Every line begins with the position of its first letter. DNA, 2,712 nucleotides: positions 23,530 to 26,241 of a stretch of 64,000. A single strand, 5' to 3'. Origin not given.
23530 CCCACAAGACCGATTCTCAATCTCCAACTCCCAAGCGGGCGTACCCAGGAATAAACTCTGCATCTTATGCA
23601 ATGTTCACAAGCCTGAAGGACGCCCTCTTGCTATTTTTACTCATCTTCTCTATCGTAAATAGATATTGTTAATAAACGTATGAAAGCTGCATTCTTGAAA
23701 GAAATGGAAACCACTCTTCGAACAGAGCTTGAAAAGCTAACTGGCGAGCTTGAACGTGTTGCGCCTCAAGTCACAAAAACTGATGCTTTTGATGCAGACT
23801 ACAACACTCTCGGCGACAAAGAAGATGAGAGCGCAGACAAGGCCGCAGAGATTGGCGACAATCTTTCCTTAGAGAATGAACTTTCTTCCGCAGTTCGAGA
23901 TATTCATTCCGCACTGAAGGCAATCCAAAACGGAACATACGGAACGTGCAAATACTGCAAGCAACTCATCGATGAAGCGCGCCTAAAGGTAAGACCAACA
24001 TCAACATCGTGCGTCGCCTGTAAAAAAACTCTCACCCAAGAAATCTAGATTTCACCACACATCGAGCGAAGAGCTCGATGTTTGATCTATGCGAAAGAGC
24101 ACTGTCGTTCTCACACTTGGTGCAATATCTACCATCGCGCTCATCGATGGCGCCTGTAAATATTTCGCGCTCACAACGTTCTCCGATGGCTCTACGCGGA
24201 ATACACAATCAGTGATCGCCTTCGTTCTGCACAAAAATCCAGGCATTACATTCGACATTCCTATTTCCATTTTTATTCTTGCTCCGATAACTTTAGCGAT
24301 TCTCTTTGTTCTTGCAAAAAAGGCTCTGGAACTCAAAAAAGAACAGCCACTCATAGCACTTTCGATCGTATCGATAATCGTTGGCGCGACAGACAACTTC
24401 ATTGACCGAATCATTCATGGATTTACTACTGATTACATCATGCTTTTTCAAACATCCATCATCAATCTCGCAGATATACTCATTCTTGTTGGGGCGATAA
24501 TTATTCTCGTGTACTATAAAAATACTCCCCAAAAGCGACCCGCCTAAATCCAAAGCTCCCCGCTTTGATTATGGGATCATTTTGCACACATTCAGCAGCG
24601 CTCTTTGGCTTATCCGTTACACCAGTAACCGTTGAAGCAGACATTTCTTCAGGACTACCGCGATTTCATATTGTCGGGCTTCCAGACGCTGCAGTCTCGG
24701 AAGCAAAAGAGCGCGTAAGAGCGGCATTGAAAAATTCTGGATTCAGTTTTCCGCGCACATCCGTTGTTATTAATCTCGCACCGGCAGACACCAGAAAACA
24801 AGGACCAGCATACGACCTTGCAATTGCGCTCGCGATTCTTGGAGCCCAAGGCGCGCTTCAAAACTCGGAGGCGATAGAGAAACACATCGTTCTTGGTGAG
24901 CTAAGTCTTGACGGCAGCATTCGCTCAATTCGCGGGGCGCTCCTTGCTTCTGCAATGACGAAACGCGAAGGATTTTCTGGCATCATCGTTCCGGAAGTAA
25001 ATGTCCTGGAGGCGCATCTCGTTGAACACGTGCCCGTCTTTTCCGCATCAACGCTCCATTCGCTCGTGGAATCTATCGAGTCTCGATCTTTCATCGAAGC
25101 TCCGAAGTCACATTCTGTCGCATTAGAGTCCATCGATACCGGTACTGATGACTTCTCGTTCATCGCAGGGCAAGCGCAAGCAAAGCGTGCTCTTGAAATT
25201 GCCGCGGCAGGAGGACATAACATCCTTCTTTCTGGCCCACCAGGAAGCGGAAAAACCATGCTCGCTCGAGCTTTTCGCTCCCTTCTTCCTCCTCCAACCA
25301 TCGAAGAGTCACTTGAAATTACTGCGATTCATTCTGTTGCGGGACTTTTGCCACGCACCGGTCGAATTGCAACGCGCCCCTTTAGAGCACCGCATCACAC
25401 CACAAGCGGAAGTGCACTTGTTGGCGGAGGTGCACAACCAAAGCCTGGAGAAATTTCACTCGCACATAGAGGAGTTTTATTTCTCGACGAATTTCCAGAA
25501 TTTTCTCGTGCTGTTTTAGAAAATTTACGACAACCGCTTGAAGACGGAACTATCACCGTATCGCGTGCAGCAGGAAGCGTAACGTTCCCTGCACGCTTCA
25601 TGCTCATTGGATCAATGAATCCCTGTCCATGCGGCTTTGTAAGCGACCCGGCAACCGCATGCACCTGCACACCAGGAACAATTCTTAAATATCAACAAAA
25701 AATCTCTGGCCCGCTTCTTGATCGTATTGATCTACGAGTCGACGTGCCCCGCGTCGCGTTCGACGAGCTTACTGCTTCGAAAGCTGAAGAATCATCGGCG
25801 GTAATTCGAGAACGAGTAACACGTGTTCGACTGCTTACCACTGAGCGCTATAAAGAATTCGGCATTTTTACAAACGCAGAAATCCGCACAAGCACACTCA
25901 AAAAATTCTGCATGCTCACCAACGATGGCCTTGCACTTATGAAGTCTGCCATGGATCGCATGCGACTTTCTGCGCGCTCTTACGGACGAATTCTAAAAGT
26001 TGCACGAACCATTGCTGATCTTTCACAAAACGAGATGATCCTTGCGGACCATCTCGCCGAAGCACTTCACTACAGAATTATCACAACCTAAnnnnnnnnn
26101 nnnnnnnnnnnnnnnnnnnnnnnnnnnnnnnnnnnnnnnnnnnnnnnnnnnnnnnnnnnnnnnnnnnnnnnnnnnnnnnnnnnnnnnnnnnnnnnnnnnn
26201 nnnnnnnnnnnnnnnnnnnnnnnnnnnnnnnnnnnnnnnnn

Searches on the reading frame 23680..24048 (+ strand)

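Call 20: search_protein_families(library=pfam, proteins=[window:23680-24048:+])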
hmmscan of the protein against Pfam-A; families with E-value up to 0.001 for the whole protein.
window:23680-24048:+ (122 aa): 1 family
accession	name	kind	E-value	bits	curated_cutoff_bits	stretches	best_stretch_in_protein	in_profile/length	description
PF01258.23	zf-dskA_traR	-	5.4e-08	33.2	24.9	1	85-116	1-32/36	Prokaryotic dksA/traR C4-type zinc finger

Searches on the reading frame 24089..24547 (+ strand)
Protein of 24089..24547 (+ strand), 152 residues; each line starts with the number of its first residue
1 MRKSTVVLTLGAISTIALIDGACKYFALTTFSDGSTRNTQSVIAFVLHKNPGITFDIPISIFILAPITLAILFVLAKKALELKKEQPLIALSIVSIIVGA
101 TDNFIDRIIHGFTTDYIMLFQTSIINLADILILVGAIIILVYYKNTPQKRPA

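Call 20: search_protein_families(library=pfam, proteins=[window:24089-24547:+])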
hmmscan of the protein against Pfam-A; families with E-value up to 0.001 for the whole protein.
window:24089-24547:+ (152 aa): 1 family
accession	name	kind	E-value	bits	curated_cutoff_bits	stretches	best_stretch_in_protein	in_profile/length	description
PF01252.23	Peptidase_A8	-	9.5e-18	65.2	25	1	15-142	4-139/142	Signal peptidase (SPase) II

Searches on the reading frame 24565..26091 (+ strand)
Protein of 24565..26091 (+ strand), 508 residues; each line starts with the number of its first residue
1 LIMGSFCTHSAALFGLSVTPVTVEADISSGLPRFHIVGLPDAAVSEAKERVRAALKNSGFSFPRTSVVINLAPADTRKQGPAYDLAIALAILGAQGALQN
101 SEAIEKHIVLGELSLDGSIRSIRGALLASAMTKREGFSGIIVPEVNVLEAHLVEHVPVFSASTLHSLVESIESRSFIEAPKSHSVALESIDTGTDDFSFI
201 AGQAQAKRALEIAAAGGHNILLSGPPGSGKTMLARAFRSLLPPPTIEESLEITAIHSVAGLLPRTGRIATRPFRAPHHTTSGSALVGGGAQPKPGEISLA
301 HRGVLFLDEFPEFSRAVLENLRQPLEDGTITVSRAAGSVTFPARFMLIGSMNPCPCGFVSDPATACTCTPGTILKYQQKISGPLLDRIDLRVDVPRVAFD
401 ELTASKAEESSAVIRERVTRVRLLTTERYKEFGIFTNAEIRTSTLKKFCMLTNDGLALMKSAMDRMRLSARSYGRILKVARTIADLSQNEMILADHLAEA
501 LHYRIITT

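Call 20: search_protein_families(library=pfam, proteins=[window:24565-26091:+])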
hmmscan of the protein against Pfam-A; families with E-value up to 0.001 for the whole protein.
window:24565-26091:+ (508 aa): 10 families
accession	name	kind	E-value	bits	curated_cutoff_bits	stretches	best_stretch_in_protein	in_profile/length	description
PF01078.27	Mg_chelatase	-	6.5e-94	313.6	20.3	1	196-400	1-205/207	Magnesium chelatase, subunit ChlI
PF13541.12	ChlI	-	1.2e-44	151.6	27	1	23-146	1-121/121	Subunit ChlI of Mg-chelatase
PF13335.12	Mg_chelatase_C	-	1e-29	103.4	26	1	408-504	1-94/94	Magnesium chelatase, subunit ChlI C-terminal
PF07728.20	AAA_5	-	8.8e-11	42.4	22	1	219-357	1-128/139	AAA domain (dynein-related subfamily)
PF00493.29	MCM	-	1.5e-07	31.2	23.3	1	293-358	113-178/224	MCM P-loop domain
PF00158.32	Sigma54_activat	-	2.4e-06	27.8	20.2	0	288-331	80-123/168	Sigma-54 interaction domain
PF13401.12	AAA_22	-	7.6e-06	26.7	27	1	219-326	7-109/130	AAA domain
PF13191.12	AAA_16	-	9.3e-06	26.7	32.6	1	207-244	13-51/167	AAA ATPase domain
PF05496.18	RuvB_N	-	0.00014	22.1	27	0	218-236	34-52/159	Holliday junction DNA helicase RuvB P-loop domain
PF00004.35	AAA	-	0.00027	21.8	21.2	0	220-241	1-22/131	ATPase family associated with various cellular activities (AAA)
